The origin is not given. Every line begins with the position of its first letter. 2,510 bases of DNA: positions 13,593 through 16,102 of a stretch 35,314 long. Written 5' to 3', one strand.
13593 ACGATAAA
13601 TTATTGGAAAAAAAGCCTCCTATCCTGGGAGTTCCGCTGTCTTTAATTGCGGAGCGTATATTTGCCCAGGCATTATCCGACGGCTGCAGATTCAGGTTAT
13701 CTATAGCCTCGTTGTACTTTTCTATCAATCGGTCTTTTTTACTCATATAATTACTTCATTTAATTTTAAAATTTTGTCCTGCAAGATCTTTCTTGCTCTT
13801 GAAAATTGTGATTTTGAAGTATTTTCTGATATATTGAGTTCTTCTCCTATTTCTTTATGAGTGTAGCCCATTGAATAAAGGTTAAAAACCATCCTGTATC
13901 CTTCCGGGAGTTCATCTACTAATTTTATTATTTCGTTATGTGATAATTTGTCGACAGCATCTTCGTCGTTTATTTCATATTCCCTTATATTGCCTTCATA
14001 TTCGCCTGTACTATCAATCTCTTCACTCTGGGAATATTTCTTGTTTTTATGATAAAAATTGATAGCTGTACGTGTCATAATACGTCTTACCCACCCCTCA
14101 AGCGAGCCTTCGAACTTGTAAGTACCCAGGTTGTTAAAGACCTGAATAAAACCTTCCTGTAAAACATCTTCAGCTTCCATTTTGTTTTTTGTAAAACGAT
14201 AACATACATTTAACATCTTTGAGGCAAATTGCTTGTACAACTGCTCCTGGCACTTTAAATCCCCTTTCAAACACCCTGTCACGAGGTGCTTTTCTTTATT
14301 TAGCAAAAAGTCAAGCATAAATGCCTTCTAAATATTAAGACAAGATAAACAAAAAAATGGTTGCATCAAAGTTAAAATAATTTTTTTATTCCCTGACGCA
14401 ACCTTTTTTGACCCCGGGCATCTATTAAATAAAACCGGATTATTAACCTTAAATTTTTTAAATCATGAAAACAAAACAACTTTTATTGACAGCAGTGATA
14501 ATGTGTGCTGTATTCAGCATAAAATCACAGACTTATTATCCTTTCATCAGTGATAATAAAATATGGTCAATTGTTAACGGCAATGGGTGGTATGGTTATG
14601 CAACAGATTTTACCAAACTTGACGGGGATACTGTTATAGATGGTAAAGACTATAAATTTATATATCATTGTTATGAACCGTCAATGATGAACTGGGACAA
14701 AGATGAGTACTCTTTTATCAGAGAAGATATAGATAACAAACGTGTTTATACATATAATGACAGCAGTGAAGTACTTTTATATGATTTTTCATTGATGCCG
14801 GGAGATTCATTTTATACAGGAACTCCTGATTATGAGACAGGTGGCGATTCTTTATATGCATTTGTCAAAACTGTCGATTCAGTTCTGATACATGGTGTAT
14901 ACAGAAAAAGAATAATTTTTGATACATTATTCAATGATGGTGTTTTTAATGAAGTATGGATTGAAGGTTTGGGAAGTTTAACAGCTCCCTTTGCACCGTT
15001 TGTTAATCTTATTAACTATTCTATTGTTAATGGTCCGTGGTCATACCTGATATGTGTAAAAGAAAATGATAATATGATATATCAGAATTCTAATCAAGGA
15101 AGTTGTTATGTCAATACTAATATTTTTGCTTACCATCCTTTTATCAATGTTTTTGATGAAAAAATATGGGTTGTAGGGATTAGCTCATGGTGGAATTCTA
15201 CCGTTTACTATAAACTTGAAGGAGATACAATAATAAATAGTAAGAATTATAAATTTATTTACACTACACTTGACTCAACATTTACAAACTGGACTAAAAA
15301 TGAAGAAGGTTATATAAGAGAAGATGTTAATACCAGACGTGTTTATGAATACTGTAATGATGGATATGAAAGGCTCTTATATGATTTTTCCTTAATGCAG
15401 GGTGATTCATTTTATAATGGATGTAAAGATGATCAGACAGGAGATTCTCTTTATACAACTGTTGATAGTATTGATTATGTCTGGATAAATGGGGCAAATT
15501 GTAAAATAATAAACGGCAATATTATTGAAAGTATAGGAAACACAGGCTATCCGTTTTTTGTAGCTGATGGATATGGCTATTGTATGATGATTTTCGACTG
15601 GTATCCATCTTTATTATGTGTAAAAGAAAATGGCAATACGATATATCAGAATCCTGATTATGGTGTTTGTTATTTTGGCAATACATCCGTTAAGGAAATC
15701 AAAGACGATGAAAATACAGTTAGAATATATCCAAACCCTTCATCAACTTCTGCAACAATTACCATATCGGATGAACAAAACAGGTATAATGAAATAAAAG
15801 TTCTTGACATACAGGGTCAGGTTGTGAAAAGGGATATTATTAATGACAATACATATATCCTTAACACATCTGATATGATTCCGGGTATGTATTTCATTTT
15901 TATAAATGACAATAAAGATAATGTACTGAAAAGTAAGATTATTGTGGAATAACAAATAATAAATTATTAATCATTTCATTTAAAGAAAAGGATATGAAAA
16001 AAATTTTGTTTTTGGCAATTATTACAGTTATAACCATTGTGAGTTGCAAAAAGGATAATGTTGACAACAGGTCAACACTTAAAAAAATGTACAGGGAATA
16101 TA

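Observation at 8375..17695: ECF sigma/anti-sigma pair with a six-copy shared promoter motif defining a local regulon of T9SS cargo proteins plus a serpin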

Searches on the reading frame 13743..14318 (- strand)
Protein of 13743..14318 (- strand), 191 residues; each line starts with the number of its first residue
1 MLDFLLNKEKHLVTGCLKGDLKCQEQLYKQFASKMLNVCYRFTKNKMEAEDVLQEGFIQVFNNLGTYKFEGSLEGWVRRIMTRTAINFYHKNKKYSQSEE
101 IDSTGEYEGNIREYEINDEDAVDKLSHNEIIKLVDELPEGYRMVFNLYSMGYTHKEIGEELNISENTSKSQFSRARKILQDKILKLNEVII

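Call 7: search_protein_families(library=pfam, proteins=[window:13743-14318:-], max_evalue=0.01)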
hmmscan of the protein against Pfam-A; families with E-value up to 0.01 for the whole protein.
window:13743-14318:- (191 aa): 6 families
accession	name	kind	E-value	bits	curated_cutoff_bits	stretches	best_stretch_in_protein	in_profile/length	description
PF08281.18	Sigma70_r4_2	-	3.5e-14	52.6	25.7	1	128-178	2-53/54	Sigma-70, region 4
PF04542.20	Sigma70_r2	-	2.4e-13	50.1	24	1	27-94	1-70/71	Sigma-70 region 2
PF04545.22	Sigma70_r4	-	2.7e-05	24.1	24.1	1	135-179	3-48/50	Sigma-70, region 4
PF07638.17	Sigma70_ECF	-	6.4e-05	23.4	21.1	1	115-182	116-182/185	ECF sigma factor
PF00196.25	GerE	-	0.0019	18.2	23.5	1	144-169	10-35/57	Bacterial regulatory proteins, luxR family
PF06056.18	Terminase_5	-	0.0048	17.2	20.3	0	146-174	8-36/58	Putative ATPase subunit of terminase (gpP-like)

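Call 11: search_protein_families(library=ncbifam, proteins=[window:13743-14318:-], max_evalue=0.01)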
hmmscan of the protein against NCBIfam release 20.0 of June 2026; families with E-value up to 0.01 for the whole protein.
window:13743-14318:- (191 aa): 94 families (the best 25 are shown)
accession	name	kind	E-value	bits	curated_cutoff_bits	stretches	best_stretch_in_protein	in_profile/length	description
TIGR02937.1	sigma70-ECF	superfamily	7.5e-29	100.5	42.9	1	24-182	3-164/165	sigma-70 family RNA polymerase sigma factor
NF008888.0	PRK11922.1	equivalog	6.1e-26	91.5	204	1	7-184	15-197/231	RNA polymerase sigma factor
TIGR02985.1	Sig70_bacteroi1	subfamily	1.3e-25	90.5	126.4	1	25-182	4-161/162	RNA polymerase sigma-70 factor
TIGR02950.1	SigM_subfam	subfamily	6.5e-24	84.6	147.95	1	25-181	3-156/159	RNA polymerase sigma factor, SigM family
NF007223.0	PRK09641.1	equivalog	4.4e-23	82.1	209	1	10-183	6-184/187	RNA polymerase sigma factor SigW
NF009174.0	PRK12522.1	equivalog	3.4e-22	79.3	217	1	26-183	7-167/175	RNA polymerase sigma factor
NF058625.1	sigma_PG0214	equivalog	1.2e-21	77.2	130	1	28-188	10-166/170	GFO_1088 family ECF-type sigma factor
TIGR02948.1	SigW_bacill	equivalog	5.1e-21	75.6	243.1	1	10-183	6-184/187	RNA polymerase sigma factor SigW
TIGR02947.1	SigH_actino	hypoth_equivalog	1.4e-20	73.8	251.55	1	32-183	21-179/193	RNA polymerase sigma-70 factor, TIGR02947 family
NF007215.0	PRK09637.1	equivalog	3e-20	73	212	1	24-184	3-155/181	RNA polymerase sigma factor SigZ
NF007216.0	PRK09638.1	equivalog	1.1e-19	70.9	194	1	8-181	4-172/180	RNA polymerase sigma factor SigY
NF006930.0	PRK09415.1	subfamily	1.4e-19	70.6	198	1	25-183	19-175/179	RNA polymerase factor sigma C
NF008891.0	PRK11924.1-5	subfamily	5.8e-19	68.9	259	1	25-183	6-163/171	RNA polymerase sigma factor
TIGR02959.1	SigZ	equivalog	1.9e-18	66.9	168.65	1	29-184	2-149/170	RNA polymerase sigma factor SigZ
TIGR02939.1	RpoE_Sigma70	equivalog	1.5e-17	64.3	236.15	1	9-183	7-186/190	RNA polymerase sigma factor RpoE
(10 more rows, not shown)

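Call 13: find_homologous_proteins(query=window:13743-14318:-, max_evalue=1e-20)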
Query window:13743-14318:- (191 aa): 3789 proteins with E <= 1e-20 among 4000 candidates; the best 120 are listed.
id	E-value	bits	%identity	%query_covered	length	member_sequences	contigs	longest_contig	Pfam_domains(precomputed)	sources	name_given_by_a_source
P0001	4.8e-121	419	100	100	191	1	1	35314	PF04545.23,PF04542.21,PF08281.19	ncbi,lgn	-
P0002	1.7e-57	212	55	96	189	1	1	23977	PF04545.23,PF04542.21,PF08281.19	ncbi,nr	ncbi:MAG: sigma-70 family RNA polymerase sigma factor [Bacteroidota bacterium]|nr:sigma-70 family RN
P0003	1.8e-56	209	56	95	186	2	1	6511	PF04542.21,PF08281.19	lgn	-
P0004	2.0e-56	209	58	95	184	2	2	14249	PF07638.18,PF04545.23,PF04542.21,PF08281.19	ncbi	ncbi:MAG: sigma-70 family RNA polymerase sigma factor [Bacteroidales bacterium]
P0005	2.5e-55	205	56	93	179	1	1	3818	PF07638.18,PF04545.23,PF04542.21,PF08281.19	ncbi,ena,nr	ncbi:MAG: sigma-70 family RNA polymerase sigma factor [Bacteroidales bacterium]|nr:sigma-70 family R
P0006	3.5e-55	205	55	95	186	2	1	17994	PF04545.23,PF04542.21,PF08281.19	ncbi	ncbi:MAG: sigma-70 family RNA polymerase sigma factor [Bacteroidota bacterium]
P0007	3.6e-55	205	57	95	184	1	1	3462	PF07638.18,PF04545.23,PF04542.21,PF08281.19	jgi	jgi:RNA polymerase sigma factor (sigma-70 family)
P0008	3.7e-55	205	56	92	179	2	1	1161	PF07638.18,PF04545.23,PF04542.21,PF08281.19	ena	-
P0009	4.0e-55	205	55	95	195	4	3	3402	PF07638.18,PF04545.23,PF04542.21,PF08281.19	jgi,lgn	-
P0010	7.3e-55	204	56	95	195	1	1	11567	PF07638.18,PF04545.23,PF04542.21,PF08281.19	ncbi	-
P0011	8.5e-55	203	57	95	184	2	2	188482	PF04545.23,PF04542.21,PF08281.19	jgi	jgi:RNA polymerase sigma-70 factor (ECF subfamily)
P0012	1.3e-54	203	54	95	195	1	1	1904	PF07638.18,PF04545.23,PF04542.21,PF08281.19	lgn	-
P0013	1.5e-54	203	56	95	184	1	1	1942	PF07638.18,PF04545.23,PF04542.21,PF08281.19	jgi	jgi:RNA polymerase sigma factor (sigma-70 family)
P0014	1.6e-54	203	55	92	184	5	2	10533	PF07638.18,PF04545.23,PF04542.21,PF08281.19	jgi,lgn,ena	jgi:RNA polymerase sigma factor (sigma-70 family)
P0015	1.9e-54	202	58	95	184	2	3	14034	PF07638.18,PF04545.23,PF04542.21,PF08281.19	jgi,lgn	jgi:RNA polymerase sigma-70 factor (ECF subfamily)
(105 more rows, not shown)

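Call 15: find_related_loci(query=A1, collection=genome_contigs, flank=6000)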
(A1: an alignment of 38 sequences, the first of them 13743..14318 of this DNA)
Query A1 (191 aa) in genome_contigs; peptide patterns used: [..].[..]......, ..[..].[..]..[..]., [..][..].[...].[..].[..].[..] (x = any residue, [..] = any of these).
599 stretches matched a pattern (row limit reached: there are more); 587 encode a relative of the query (tblastn E <= 1e-3); the best 80 are kept; 80 distinct loci.
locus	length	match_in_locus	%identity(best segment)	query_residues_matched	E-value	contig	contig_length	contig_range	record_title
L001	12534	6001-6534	55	3-186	7e-61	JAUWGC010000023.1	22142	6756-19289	MAG: Bacteroidales bacterium isolate CSMAG_2232 CSMAG_2232_k141_2384374_length_22142_cov_10.0000, whole genome shotgun s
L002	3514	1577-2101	54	9-189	1e-60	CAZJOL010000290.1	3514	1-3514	MAG TPA_asm: uncultured Bacteroidaceae bacterium isolate SRP089250_co1_509 genome assembly, contig: NODE_56450_length_35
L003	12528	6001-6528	54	9-190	1e-58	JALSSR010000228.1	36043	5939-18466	MAG: Bacteroidales bacterium isolate 356-308_metabat2_scaf2bin.063 356-308_scaffold_610_c1, whole genome shotgun sequenc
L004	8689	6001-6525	51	8-189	3e-58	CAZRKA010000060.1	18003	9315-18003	MAG TPA_asm: uncultured Chitinophaga sp. isolate SRP329715_co2_7 genome assembly, contig: NODE_6050_length_18003_cov_4.6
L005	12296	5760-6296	49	5-190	1e-54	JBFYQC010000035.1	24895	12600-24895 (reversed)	MAG: Bacteroidota bacterium isolate PPR_0171 PPR_0171_bin.34.fa_k121_676114, whole genome shotgun sequence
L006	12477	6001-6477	57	17-180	3e-54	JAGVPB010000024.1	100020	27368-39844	MAG: Bacteroidales bacterium isolate DeMMO3_5 c_000000021233, whole genome shotgun sequence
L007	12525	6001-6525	49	8-189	5e-54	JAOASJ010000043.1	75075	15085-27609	MAG: Bacteroidia bacterium isolate AF21_PE0_C1_S1_36_31 C1_S1_170_length_75075_cov_18, whole genome shotgun sequence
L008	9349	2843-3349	51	9-183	8e-54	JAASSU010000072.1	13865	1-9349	MAG: Bacteroidetes bacterium isolate KhS_metabat.24 KhS_C1762, whole genome shotgun sequence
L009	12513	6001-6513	49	11-187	2e-53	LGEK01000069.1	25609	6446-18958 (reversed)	Mucilaginibacter sp. L294 contig_70, whole genome shotgun sequence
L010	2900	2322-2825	53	12-185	7e-53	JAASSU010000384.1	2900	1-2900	MAG: Bacteroidetes bacterium isolate KhS_metabat.24 KhS_C23402, whole genome shotgun sequence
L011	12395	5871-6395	48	9-190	1e-52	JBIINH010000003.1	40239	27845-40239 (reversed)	MAG: Bacteroidia bacterium isolate ME2002-08-29pf_3300044678_group1_bin68 Rohwer_bin1060_scaffold_248_c1, whole genome s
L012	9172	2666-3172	49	12-186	1e-52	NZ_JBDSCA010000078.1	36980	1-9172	MAG: Mucilaginibacter sp. isolate cluster1_bin.146 k127_11636034, whole genome shotgun sequence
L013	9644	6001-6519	46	8-185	1e-52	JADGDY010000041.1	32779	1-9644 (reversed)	MAG: Bacteroidales bacterium isolate BB22 NODE_1243_length_32779_cov_4.508690, whole genome shotgun sequence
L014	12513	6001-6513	49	11-187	2e-52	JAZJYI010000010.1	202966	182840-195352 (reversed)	MAG: Bacteroidota bacterium isolate ADI_H1L3_2_122_18_3-bin033_1 ADIH1L32_B033_1_000000000010, whole genome shotgun sequ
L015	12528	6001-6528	48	5-186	7e-52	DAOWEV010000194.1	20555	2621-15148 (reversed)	MAG TPA_asm: Bacteroidales bacterium isolate CSMAG_1948 CSMAG_1948_k141_3678412_length_20555_cov_17.0000, whole genome s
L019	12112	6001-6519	44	11-189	4e-52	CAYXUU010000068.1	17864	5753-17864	MAG TPA_asm: uncultured Bacteroidales bacterium isolate SRP167671_co1_178 genome assembly, contig: NODE_3653_length_1786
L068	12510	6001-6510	44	10-186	4e-48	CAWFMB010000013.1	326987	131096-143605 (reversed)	MAG: uncultured Prolixibacteraceae bacterium isolate MFD01721.bin.1.338 genome assembly, contig: contig_23297, whole gen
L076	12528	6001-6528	43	5-187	3e-48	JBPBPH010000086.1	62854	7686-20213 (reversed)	MAG: Janthinobacterium lividum isolate 3300051445_75 3300051445_75_Ga0502434_00000318, whole genome shotgun sequence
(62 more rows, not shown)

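Call 60: search_solved_structures(query=window:13743-14318:-, max_evalue=1e-8)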
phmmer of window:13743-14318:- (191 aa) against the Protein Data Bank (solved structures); distinct sequences matched with E-value up to 1e-8: 10.
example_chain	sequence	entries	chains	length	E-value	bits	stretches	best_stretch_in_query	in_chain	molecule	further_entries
5wuq_A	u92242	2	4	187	3.8e-15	59.5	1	16-183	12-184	ECF RNA polymerase sigma factor SigW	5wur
5zx2_F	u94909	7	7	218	1.4e-12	51.2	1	37-180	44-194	ECF RNA polymerase sigma factor SigH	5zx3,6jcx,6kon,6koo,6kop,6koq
9m9d_F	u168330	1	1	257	1.9e-12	50.7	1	20-183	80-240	ECF RNA polymerase sigma factor SigE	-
9m9e_F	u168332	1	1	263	2.1e-12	50.6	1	20-183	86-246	ECF RNA polymerase sigma factor SigE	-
9m98_F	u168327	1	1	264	2.1e-12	50.6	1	20-183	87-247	ECF RNA polymerase sigma factor SigE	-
8z6g_B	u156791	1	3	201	2.6e-12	50.3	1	8-183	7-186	RNA polymerase sigma factor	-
6in7_B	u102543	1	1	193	2.9e-12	50.1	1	8-183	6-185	RNA polymerase sigma-H factor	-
1or7_A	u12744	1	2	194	1.2e-11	48.1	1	11-185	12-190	RNA polymerase sigma-E factor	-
6jbq_F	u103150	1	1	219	1.8e-11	47.6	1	11-185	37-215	ECF RNA polymerase sigma-E factor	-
6jcy_F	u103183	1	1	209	4.7e-10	42.9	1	37-180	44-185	ECF RNA polymerase sigma factor SigH,ECF RNA polymerase sigma factor SigE,ECF RNA polymera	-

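Call 81: find_encoding_contigs(protein=window:13743-14318:-, flank=1000, max_places=3)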
Protein window:13743-14318:- (191 aa): 1 contig read that carries it; 1 place shown.
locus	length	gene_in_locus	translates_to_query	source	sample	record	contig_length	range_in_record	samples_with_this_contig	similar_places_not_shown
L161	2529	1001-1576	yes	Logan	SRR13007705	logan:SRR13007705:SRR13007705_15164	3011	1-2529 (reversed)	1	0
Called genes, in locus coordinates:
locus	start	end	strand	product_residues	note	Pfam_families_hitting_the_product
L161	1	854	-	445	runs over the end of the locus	?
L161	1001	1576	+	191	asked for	PF04542:Sigma70_r2, PF04545:Sigma70_r4 (faint), PF08281:Sigma70_r4_2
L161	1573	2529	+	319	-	?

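Call 87: search_protein_families(library=pfam, proteins=[L001:7777-9414:+, L015:7940-9559:+, L008:4689-5972:+, L019:9714-11789:+, L019:7778-9652:+], max_evalue=0.001)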
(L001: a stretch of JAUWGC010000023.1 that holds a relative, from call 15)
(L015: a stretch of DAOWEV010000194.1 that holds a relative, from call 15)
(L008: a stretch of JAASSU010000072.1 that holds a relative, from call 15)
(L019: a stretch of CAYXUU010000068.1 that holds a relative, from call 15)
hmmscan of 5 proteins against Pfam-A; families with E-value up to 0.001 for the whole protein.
L001:7777-9414:+ (545 aa): 7 families
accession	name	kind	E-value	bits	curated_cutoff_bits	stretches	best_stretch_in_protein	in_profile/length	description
PF18962.6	Por_Secre_tail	-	3.6e-12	46.8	27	1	466-541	1-73/75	Secretion system C-terminal sorting domain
PF13620.12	CarboxypepD_reg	-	2.5e-10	41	32.3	1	374-441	13-81/82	Carboxypeptidase regulatory-like domain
PF18911.6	PKD_4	-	2.7e-10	40.6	27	1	182-222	30-71/85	PKD domain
PF00801.26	PKD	-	1.5e-08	34.9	23.5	1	183-223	27-69/80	PKD domain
PF17210.9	SdrD_B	-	6.5e-06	26.8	29.7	0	369-421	18-70/112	SdrD B-like domain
PF13715.12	CarbopepD_reg_2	-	4.4e-05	23.9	32.2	0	393-433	28-68/88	CarboxypepD_reg-like domain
PF09430.16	EMC7_beta-sandw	-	0.00092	19.8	26.6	0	392-434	22-63/122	ER membrane protein complex subunit 7, beta-sandwich domain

L015:7940-9559:+ (539 aa): 4 families
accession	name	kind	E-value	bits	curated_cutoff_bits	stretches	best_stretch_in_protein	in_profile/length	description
PF18911.6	PKD_4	-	2.5e-12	47.1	27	1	178-214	34-70/85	PKD domain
PF18962.6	Por_Secre_tail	-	2.5e-08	34.5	27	1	460-535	1-73/75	Secretion system C-terminal sorting domain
PF00801.26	PKD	-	1.7e-07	31.6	23.5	1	177-213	28-66/80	PKD domain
PF13620.12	CarboxypepD_reg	-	0.00017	22.3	32.3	0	49-93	2-40/82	Carboxypeptidase regulatory-like domain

L008:4689-5972:+ (427 aa): 7 families
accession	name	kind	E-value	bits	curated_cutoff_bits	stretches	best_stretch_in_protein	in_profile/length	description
PF18911.6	PKD_4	-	1.5e-15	57.5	27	1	57-113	20-76/85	PKD domain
PF18962.6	Por_Secre_tail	-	1.1e-12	48.5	27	1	350-419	2-69/75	Secretion system C-terminal sorting domain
PF00801.26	PKD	-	8.8e-09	35.7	23.5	1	66-118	25-76/80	PKD domain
PF17210.9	SdrD_B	-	8.6e-06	26.4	29.7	0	269-310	35-77/112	SdrD B-like domain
PF13620.12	CarboxypepD_reg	-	1.5e-05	25.7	32.3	1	260-324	15-81/82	Carboxypeptidase regulatory-like domain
PF11589.14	DUF3244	-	4.4e-05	23.8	25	1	367-423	39-93/96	Domain of unknown function (DUF3244)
PF13715.12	CarbopepD_reg_2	-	4.8e-05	23.7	32.2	1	275-331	27-81/88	CarboxypepD_reg-like domain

L019:9714-11789:+ (691 aa): 2 families
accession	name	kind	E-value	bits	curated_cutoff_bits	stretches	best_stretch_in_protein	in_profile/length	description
PF18962.6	Por_Secre_tail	-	9.3e-12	45.5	27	1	616-689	1-74/75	Secretion system C-terminal sorting domain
PF17803.7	Cadherin_4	-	0.00034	21.5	25.1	0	28-73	11-58/71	Bacterial cadherin-like domain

L019:7778-9652:+ (624 aa): 1 family
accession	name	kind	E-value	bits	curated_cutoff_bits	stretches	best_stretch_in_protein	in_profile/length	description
PF13585.12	CHU_C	-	1.5e-13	51.1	27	1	536-609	4-73/86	CHU_C Type IX secretion signal domain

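Call 92: search_protein_families(library=pfam, proteins=[L068:8478-10850:+, L068:3751-4416:-], max_evalue=0.001)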
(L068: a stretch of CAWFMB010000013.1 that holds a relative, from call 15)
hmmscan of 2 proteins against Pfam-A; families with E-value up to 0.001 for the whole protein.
L068:8478-10850:+ (790 aa): 4 families
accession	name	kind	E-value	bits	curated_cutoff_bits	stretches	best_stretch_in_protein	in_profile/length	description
PF13715.12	CarbopepD_reg_2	-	1.7e-16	60.4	32.2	1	24-105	3-87/88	CarboxypepD_reg-like domain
PF13620.12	CarboxypepD_reg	-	1.2e-10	42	32.3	1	22-84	2-69/82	Carboxypeptidase regulatory-like domain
PF07715.20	Plug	-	6.8e-07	30.2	23.9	1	142-214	30-102/107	TonB-dependent Receptor Plug Domain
PF25183.1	OMP_b-brl_4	-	1.5e-05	24.1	30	1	420-512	357-454/838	Outer membrane beta barrel domain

L068:3751-4416:- (221 aa): 1 family
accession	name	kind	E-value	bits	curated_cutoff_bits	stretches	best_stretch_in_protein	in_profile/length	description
PF17415.7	NigD_C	-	1.5e-06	28.7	22.6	1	111-209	9-112/120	NigD-like C-terminal beta sandwich domain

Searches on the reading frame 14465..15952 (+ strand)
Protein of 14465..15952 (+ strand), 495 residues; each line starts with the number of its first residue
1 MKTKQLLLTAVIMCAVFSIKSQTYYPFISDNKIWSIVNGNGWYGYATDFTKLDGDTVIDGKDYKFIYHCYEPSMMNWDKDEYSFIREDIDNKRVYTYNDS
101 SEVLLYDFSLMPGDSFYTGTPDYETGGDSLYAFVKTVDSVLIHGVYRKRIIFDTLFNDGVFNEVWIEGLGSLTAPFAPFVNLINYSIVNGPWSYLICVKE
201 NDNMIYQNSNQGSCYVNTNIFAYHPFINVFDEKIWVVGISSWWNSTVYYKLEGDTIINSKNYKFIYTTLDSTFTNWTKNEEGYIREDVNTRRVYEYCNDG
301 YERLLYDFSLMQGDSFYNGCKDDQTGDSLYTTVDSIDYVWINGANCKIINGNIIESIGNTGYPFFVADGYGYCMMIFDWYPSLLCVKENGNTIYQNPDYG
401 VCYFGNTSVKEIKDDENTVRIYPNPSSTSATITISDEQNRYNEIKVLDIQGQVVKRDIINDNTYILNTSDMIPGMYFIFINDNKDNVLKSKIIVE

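Call 7: search_protein_families(library=pfam, proteins=[window:14465-15952:+], max_evalue=0.01)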
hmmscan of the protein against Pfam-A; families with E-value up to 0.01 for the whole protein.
window:14465-15952:+ (495 aa): 1 family
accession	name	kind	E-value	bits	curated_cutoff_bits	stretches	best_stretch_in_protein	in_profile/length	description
PF18962.6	Por_Secre_tail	-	9.4e-13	48.7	27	1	421-494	1-75/75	Secretion system C-terminal sorting domain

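Call 11: search_protein_families(library=ncbifam, proteins=[window:14465-15952:+], max_evalue=0.01)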
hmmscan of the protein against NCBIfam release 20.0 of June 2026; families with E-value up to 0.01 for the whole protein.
window:14465-15952:+ (495 aa): 3 families
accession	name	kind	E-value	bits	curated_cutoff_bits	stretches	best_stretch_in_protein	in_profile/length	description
TIGR04183.1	Por_Secre_tail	domain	3.1e-11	43.1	23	1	421-494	1-71/72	T9SS type A sorting domain-containing protein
NF038113.1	T9SSA_dep_M36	equivalog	2e-09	36.2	885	1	408-494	784-868/869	T9SS-dependent M36 family metallopeptidase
NF052644.1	T9SS_DNase_Rie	equivalog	0.0044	16.4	260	1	430-487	192-244/251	T9SS-dependent surface endonuclease, AS87_RS02955 family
